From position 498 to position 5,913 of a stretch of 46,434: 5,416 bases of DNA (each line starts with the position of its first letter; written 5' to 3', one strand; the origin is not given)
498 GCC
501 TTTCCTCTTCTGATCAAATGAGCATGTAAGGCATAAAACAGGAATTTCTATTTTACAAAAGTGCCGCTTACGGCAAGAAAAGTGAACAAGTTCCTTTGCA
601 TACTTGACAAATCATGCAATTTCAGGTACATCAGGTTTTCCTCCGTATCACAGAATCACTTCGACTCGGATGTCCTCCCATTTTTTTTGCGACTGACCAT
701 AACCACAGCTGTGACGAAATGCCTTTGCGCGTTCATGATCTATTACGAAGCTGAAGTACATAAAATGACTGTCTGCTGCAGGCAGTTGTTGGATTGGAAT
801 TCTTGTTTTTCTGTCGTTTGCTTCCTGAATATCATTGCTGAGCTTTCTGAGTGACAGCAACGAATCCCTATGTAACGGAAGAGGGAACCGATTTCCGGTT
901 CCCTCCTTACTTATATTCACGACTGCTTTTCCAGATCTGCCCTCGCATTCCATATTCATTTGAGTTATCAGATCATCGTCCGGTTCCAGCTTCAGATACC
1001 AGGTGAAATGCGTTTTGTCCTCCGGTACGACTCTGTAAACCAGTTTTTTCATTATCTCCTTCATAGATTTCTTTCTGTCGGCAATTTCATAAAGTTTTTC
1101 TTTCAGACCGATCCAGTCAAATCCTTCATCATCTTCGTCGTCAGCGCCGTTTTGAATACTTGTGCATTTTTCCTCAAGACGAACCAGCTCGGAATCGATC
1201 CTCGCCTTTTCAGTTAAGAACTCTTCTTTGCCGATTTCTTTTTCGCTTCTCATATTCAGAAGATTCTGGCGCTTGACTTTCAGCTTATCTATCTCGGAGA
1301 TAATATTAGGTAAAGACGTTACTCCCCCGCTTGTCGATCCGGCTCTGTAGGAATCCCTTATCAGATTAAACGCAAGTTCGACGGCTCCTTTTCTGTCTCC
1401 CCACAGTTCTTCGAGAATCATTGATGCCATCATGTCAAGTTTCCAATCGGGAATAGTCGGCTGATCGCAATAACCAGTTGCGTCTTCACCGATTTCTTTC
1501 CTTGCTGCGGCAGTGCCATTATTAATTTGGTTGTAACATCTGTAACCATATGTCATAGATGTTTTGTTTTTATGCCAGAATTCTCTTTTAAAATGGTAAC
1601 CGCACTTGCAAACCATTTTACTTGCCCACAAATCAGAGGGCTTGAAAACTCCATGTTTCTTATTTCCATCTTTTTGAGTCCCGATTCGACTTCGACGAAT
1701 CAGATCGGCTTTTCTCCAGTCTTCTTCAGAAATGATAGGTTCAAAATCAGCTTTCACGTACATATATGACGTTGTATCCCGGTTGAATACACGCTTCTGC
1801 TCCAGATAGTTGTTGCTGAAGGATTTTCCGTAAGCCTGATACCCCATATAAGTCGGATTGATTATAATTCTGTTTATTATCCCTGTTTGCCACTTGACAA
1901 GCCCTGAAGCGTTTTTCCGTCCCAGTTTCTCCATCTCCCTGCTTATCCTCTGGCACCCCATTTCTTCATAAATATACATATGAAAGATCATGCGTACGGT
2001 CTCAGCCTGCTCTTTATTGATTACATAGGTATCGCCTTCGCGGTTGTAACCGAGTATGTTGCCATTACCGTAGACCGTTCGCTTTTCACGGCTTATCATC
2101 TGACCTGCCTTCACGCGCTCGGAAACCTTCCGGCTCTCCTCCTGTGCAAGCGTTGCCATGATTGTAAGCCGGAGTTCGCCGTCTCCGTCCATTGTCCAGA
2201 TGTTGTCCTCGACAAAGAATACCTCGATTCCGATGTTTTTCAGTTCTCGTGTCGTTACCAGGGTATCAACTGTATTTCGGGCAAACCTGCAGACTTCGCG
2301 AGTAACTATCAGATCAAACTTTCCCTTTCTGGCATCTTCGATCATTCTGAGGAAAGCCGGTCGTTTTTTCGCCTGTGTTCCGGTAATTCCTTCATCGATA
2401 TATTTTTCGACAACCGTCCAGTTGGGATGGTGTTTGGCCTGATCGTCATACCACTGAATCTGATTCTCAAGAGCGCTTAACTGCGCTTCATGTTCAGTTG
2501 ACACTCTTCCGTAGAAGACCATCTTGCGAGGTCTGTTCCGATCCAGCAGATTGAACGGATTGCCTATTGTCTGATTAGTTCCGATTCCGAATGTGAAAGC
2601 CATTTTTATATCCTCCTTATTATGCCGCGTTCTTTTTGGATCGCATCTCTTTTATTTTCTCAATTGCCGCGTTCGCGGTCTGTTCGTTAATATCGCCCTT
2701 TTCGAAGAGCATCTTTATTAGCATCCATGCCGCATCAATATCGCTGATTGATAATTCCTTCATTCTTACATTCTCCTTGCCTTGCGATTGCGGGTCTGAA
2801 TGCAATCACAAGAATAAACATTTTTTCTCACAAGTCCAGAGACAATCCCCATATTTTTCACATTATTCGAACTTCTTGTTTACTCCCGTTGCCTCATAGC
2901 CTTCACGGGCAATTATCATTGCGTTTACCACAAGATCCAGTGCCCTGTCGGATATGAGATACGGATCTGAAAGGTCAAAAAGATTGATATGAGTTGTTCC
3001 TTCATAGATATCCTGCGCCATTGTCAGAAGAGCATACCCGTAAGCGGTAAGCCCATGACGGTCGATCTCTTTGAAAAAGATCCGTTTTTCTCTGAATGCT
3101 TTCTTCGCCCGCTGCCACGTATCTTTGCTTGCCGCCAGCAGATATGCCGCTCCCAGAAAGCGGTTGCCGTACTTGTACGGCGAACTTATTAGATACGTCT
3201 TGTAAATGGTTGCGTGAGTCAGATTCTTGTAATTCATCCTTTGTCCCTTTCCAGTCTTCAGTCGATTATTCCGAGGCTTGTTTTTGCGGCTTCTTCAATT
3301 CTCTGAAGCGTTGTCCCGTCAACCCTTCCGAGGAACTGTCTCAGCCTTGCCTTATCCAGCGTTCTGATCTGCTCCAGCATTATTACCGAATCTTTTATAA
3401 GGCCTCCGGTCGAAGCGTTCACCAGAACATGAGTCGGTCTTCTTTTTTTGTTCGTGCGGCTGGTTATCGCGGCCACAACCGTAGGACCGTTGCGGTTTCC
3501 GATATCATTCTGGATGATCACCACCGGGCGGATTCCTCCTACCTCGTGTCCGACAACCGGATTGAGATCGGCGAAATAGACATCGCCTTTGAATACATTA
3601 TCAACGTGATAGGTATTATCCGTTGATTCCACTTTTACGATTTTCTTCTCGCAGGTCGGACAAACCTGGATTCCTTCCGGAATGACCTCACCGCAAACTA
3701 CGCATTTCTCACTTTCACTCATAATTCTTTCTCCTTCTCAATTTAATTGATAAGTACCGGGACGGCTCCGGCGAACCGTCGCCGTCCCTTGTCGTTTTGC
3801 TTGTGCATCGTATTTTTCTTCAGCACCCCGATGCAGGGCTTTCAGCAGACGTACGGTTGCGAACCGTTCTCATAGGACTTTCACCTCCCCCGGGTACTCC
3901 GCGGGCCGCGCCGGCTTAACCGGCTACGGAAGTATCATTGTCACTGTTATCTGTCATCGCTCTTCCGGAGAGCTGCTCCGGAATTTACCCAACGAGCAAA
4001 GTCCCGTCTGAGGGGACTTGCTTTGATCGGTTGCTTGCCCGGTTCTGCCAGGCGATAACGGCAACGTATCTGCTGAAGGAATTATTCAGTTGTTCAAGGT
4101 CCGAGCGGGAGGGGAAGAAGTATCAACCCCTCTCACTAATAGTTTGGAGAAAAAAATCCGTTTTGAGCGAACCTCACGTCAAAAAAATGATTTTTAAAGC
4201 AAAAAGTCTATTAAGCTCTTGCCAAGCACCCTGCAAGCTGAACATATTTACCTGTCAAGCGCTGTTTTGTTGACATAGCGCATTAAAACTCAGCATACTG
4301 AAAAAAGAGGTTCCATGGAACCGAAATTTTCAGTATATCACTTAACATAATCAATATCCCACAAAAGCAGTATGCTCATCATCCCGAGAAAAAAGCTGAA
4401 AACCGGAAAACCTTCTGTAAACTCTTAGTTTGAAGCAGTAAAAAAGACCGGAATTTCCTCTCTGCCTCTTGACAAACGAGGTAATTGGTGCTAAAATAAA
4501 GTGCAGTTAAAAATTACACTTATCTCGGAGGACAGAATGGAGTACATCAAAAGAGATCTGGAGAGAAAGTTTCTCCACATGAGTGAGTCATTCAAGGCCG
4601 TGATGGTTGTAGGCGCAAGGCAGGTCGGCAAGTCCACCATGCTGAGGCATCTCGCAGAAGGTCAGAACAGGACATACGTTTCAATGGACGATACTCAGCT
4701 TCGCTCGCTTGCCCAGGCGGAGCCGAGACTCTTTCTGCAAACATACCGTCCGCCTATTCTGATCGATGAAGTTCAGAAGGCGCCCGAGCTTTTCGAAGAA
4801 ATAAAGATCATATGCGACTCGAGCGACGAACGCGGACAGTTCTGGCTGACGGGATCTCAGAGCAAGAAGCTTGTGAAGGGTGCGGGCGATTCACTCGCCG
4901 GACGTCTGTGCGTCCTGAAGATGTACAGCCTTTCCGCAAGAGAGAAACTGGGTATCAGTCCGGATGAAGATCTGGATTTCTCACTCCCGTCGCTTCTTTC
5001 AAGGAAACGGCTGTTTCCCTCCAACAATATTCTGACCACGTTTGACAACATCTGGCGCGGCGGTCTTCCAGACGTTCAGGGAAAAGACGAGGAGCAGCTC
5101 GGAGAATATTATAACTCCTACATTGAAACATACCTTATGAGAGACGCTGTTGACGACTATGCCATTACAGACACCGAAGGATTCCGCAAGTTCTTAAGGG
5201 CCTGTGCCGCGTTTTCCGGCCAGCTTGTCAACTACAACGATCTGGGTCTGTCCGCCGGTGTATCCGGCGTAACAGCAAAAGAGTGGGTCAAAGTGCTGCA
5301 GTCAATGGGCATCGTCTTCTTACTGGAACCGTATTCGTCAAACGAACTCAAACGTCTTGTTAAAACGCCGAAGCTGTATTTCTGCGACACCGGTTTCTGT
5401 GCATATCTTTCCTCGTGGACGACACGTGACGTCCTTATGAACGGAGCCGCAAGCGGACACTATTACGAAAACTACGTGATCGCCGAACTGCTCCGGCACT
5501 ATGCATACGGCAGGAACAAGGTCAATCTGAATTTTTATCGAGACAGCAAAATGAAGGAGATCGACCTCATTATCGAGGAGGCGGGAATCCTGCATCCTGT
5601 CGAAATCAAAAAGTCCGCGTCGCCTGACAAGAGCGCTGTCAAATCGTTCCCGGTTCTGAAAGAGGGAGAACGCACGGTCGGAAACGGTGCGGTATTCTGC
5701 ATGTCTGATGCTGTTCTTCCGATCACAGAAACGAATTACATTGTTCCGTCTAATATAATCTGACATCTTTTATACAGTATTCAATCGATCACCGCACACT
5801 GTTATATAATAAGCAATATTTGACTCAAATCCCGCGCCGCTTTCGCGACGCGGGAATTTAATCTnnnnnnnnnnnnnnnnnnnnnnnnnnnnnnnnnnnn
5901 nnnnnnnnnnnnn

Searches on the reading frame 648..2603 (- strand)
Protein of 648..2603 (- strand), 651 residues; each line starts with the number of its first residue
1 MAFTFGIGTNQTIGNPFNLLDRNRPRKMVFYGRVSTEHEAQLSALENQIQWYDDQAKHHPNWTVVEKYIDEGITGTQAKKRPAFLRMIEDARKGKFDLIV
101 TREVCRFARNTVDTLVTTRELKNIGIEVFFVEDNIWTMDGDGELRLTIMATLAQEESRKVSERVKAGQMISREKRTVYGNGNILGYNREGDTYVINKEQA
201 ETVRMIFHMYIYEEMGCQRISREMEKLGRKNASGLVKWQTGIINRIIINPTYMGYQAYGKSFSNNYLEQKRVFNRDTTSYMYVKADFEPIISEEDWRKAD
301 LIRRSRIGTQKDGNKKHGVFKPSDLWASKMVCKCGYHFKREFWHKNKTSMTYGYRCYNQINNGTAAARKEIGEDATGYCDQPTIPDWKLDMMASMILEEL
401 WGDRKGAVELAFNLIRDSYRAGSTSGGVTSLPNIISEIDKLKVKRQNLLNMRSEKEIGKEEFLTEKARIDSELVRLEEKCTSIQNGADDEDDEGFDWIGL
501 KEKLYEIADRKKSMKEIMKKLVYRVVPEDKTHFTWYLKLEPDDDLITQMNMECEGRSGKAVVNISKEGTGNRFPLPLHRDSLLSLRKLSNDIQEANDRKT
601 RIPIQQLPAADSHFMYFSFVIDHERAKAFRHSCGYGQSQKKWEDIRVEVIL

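Call 47: search_protein_families(library=pfam, proteins=[window:648-2603:-], max_evalue=0.001)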
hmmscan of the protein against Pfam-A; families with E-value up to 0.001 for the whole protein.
window:648-2603:- (651 aa): 2 families
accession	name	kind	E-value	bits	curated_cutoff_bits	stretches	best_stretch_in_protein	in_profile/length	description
PF00239.26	Resolvase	-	5.1e-30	104.9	23.3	1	29-169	2-137/145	Resolvase, N terminal domain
PF07508.19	Recombinase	-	2e-16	60.5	21.1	1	198-305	2-101/102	Recombinase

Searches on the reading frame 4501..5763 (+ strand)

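Call 47: search_protein_families(library=pfam, proteins=[window:4501-5763:+], max_evalue=0.001)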
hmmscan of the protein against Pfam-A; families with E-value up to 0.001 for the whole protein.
window:4501-5763:+ (420 aa): 3 families
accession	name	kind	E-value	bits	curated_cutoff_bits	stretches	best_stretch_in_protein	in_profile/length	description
PF13635.12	DUF4143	-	2.4e-41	141.6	28.1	1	214-372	2-160/160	Domain of unknown function (DUF4143)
PF13173.12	AAA_14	-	8.3e-28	97.4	27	1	31-148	2-127/129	AAA domain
PF13401.12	AAA_22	-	1.9e-05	25.4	27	0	33-70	7-47/130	AAA domain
